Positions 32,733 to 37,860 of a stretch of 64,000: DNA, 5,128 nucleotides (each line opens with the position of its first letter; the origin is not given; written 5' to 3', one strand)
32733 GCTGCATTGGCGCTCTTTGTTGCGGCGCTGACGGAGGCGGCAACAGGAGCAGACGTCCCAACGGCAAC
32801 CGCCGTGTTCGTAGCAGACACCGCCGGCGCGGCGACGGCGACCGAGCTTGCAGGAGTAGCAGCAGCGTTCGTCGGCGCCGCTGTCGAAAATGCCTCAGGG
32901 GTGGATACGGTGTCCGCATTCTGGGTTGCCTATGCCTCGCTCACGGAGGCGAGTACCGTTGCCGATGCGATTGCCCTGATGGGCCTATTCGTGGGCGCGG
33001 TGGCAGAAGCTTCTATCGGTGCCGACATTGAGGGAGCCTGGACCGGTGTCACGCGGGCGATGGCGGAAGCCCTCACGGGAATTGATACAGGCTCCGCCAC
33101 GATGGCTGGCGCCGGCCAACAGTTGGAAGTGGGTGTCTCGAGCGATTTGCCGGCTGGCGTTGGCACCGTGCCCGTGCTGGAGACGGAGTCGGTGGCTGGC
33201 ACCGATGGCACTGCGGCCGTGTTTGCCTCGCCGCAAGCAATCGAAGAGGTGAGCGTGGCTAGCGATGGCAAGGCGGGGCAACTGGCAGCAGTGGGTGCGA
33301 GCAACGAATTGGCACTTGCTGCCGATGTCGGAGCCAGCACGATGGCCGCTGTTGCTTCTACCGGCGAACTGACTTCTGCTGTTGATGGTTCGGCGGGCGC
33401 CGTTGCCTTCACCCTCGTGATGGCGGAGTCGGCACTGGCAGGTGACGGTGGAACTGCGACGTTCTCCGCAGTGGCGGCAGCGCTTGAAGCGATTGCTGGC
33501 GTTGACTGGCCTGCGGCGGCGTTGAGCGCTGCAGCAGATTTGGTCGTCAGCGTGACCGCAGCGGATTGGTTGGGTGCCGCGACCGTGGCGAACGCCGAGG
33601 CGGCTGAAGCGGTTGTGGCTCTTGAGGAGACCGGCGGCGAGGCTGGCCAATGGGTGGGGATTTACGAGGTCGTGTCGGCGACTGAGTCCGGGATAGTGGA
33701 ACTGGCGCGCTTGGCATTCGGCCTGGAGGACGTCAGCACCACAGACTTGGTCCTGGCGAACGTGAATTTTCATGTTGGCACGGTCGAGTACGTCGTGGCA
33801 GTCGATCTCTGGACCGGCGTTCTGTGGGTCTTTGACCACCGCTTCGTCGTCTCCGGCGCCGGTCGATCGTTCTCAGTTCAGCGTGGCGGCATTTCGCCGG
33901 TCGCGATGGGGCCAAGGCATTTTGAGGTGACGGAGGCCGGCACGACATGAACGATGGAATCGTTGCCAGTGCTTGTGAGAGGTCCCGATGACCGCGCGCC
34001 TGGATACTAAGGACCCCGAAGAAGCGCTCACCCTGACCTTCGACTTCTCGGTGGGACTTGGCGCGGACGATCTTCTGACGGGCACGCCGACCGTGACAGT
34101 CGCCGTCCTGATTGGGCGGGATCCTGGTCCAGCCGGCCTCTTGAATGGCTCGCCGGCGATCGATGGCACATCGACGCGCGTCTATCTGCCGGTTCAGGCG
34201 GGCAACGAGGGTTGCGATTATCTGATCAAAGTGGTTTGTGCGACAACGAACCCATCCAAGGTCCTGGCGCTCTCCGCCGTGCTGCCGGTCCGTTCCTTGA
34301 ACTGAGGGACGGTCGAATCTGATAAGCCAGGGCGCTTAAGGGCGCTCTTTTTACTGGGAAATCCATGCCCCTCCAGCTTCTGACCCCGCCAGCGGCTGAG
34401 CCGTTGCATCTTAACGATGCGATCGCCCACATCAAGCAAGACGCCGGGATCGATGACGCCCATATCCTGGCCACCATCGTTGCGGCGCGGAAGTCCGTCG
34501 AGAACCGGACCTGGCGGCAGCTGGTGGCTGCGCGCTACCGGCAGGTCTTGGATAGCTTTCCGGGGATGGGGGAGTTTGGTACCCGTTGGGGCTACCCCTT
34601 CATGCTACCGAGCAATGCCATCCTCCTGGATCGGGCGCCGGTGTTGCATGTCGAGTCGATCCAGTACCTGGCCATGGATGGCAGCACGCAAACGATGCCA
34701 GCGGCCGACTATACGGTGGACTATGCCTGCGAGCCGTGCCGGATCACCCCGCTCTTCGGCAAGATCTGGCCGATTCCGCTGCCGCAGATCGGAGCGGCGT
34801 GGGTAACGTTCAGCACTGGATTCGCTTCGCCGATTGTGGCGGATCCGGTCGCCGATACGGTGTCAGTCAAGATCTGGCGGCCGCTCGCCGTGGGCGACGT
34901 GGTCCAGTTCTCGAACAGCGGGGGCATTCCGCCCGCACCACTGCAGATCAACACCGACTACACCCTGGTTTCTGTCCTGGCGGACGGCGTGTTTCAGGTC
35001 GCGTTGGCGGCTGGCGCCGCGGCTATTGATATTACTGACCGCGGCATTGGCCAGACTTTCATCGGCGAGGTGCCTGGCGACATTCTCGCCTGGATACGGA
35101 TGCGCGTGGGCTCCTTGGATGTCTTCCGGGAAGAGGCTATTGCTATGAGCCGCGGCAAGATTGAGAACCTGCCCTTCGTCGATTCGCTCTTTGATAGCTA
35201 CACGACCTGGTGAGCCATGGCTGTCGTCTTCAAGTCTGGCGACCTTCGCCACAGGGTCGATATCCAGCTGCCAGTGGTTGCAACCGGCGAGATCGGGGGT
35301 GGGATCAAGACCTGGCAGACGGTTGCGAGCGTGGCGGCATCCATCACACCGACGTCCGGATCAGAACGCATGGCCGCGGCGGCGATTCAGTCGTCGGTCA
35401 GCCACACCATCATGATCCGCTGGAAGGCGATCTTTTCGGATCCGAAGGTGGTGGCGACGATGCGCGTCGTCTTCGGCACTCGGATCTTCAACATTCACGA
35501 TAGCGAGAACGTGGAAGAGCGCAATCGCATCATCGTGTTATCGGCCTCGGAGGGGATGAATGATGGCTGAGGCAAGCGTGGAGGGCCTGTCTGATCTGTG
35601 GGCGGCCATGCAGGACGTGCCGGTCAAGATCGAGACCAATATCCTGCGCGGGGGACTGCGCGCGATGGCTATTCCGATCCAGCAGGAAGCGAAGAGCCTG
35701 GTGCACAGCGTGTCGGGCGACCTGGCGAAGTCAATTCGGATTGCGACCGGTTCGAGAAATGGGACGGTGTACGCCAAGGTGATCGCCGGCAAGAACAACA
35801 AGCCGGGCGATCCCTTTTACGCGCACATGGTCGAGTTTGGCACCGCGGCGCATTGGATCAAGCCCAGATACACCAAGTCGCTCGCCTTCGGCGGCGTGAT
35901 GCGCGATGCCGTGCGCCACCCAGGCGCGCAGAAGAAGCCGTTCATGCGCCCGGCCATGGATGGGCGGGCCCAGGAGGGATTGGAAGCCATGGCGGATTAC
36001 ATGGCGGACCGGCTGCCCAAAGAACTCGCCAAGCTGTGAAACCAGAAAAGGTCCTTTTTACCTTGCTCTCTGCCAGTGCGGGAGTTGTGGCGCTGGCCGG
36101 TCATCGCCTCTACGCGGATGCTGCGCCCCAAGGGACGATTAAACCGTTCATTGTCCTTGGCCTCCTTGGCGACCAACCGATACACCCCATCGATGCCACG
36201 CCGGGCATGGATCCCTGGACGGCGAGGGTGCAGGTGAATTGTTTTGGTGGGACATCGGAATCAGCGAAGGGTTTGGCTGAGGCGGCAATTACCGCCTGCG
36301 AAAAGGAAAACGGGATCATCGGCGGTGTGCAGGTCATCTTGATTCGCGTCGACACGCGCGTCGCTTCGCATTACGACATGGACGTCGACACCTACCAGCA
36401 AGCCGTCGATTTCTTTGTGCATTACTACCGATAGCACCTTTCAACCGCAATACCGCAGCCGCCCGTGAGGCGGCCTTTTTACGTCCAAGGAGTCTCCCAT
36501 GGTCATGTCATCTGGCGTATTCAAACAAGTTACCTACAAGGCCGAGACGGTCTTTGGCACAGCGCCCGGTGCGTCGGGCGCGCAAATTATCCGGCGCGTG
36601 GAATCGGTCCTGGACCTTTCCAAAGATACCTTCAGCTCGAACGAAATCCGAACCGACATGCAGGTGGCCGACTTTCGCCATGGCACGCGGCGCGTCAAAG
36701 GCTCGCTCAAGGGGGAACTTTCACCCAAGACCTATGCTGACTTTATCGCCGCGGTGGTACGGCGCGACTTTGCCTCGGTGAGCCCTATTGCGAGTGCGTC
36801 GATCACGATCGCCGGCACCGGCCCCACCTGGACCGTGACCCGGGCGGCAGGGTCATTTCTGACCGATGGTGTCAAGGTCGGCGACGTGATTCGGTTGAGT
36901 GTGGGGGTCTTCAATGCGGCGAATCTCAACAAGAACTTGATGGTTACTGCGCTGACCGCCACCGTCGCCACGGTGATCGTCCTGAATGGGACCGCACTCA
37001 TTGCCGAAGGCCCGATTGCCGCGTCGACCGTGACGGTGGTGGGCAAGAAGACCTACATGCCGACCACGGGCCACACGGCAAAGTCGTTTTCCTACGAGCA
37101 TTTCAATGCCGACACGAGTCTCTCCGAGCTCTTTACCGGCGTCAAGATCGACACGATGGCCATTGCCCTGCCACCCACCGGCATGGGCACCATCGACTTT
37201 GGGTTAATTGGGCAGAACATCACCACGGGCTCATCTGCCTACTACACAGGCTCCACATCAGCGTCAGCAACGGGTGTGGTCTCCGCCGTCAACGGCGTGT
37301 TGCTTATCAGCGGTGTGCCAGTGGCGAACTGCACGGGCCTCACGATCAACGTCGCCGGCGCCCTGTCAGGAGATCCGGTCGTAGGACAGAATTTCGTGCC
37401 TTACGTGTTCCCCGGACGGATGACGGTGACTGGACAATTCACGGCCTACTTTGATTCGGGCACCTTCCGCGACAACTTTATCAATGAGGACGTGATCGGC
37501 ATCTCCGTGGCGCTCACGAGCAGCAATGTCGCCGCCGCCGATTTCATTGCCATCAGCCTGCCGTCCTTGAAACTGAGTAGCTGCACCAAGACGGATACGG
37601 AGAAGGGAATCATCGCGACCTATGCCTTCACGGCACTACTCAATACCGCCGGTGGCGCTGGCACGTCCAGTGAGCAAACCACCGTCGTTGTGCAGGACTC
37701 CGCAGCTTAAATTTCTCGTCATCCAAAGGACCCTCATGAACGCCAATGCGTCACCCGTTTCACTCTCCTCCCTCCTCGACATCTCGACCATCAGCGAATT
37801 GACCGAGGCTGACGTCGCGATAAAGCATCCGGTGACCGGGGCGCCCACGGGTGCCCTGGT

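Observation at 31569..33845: About 38 back-to-back 20-residue repeats with an invariant E-x5-D register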

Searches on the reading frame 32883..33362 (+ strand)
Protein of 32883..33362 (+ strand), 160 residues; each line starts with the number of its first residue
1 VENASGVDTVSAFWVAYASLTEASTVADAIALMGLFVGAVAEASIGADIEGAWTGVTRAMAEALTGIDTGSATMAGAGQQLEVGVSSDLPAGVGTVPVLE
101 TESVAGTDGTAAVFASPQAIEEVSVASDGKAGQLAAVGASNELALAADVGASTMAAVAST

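Call 115: predict_structure(alignment_id=A9)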
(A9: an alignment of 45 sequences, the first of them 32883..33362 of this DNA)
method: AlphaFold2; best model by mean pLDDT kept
length: 160 residues; sequences in the alignment: 45
mean_pLDDT: 60.8   pTM: 0.50
mean pLDDT of the five models: 60.8, 49.3, 45.0, 44.8, 40.1
residues with pLDDT >= 90: 0; 70-90: 14; 50-70: 143; < 50: 3
segments of 3 or more residues with pLDDT < 50: none
pLDDT, mean of each block of 10 residues (from residue 1): 63 70 59 60 53 57 56 57 61 59 59 60 60 63 66 68
secondary structure, 60 per line:
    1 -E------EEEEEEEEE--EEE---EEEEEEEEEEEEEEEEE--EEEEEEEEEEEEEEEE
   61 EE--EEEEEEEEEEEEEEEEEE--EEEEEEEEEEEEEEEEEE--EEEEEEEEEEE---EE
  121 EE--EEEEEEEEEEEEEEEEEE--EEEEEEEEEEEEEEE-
elements in order: E9-17 E20-22 E26-42 E45-62 E65-82 E85-102 E105-115 E119-122 E125-142 E145-159

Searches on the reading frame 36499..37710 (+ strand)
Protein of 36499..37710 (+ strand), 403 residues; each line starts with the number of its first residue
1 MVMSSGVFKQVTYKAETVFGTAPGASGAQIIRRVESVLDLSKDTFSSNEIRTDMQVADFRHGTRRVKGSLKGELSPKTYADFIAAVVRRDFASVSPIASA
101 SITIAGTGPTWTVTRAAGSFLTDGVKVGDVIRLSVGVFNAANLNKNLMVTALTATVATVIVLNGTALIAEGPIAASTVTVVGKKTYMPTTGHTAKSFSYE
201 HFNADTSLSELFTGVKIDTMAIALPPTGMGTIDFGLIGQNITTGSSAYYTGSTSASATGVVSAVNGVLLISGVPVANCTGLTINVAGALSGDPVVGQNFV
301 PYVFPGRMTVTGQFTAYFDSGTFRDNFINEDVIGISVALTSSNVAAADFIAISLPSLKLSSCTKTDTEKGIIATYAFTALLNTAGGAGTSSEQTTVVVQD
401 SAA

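Call 9: search_protein_families(library=pfam, proteins=[window:36499-37710:+], max_evalue=0.01)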
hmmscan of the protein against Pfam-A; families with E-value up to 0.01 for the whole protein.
window:36499-37710:+ (403 aa): 1 family
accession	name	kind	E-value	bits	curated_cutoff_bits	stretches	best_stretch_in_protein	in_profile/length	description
PF18906.5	Phage_tube_2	-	1.2e-31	110.8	27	1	10-379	5-266/266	Phage tail tube protein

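Call 10: search_protein_families(library=phrogs, proteins=[window:36499-37710:+], max_evalue=0.001)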
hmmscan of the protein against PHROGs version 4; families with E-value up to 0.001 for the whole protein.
window:36499-37710:+ (403 aa): 1 family
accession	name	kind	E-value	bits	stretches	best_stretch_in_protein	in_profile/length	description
phrog_290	-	tail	1e-51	177.6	1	1-396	11-329/411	minor tail protein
